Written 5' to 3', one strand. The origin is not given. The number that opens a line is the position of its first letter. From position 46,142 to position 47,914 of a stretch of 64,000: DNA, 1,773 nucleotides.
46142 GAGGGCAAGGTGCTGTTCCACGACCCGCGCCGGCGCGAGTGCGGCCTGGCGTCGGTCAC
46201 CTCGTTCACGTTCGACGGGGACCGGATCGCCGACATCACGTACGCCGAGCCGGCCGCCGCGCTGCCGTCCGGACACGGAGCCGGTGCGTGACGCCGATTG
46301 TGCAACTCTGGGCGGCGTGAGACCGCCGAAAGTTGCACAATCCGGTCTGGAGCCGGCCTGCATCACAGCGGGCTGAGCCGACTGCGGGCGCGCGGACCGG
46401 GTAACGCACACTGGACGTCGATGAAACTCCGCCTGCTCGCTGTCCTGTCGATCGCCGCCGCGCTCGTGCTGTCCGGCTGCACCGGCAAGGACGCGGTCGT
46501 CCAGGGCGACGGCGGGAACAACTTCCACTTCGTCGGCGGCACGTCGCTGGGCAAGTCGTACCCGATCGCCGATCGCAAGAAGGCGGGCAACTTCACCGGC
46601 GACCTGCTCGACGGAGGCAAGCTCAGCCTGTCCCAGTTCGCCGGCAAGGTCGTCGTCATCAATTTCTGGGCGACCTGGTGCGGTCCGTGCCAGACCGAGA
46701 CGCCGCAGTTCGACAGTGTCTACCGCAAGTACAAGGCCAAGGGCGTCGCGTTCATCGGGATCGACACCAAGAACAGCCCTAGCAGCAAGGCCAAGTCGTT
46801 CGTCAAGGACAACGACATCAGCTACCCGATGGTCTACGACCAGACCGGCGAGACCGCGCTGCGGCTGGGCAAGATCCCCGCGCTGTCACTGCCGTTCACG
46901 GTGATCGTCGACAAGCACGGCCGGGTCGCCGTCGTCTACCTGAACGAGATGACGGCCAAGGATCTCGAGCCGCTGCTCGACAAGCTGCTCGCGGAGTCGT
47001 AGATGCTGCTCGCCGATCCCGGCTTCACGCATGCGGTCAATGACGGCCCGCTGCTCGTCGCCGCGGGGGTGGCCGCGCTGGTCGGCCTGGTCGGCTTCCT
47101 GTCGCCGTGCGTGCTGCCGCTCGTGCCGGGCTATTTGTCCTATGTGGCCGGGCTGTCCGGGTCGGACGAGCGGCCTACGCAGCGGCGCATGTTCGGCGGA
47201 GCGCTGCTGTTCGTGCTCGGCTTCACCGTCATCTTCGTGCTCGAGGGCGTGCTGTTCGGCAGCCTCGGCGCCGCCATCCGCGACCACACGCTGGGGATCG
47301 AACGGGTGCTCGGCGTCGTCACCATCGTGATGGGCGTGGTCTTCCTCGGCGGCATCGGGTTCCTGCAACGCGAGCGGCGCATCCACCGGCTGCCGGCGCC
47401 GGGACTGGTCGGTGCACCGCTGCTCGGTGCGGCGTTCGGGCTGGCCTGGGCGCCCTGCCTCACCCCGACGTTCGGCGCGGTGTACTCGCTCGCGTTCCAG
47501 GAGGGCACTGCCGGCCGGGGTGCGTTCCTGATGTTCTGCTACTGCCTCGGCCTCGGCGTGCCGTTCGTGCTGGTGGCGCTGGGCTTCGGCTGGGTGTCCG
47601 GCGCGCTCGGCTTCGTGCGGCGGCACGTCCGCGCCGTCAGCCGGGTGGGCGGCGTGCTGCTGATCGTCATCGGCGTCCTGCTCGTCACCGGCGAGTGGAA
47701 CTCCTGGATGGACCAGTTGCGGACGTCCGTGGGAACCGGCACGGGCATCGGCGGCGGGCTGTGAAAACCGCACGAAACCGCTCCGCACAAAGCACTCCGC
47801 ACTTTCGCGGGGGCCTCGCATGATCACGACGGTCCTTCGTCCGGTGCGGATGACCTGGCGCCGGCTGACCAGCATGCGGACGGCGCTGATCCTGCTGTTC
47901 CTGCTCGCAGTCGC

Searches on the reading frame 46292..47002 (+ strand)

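Call 98: search_protein_families(library=pfam, proteins=[window:46292-47002:+], max_evalue=0.00001)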
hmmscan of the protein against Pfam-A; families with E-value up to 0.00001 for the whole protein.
window:46292-47002:+ (236 aa): 4 families
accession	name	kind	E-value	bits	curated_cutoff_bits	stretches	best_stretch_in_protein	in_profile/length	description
PF08534.16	Redoxin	-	6.2e-28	97.9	26.6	1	97-223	5-139/148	Redoxin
PF00578.27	AhpC-TSA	-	2.7e-26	92.4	26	1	96-213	3-122/124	AhpC/TSA family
PF13905.12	Thioredoxin_8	-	3.9e-11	43.6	27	1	118-212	1-94/94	Thioredoxin-like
PF00085.26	Thioredoxin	-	4.5e-10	39.9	23.5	1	118-169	18-68/103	Thioredoxin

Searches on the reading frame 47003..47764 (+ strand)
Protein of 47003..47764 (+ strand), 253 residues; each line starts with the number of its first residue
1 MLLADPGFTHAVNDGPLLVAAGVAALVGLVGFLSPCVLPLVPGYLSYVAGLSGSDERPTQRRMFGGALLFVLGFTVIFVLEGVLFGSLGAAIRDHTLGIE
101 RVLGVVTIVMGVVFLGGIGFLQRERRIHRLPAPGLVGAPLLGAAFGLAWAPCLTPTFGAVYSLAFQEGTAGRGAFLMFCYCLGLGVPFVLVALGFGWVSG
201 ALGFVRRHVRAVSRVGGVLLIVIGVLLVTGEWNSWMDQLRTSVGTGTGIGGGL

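Call 98: search_protein_families(library=pfam, proteins=[window:47003-47764:+], max_evalue=0.00001)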
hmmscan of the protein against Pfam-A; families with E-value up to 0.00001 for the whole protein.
window:47003-47764:+ (253 aa): 1 family
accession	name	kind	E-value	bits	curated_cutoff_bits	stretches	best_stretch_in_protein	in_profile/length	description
PF02683.22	DsbD_TM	-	5e-14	52.6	27.1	1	21-228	5-215/219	Cytochrome C biogenesis protein transmembrane domain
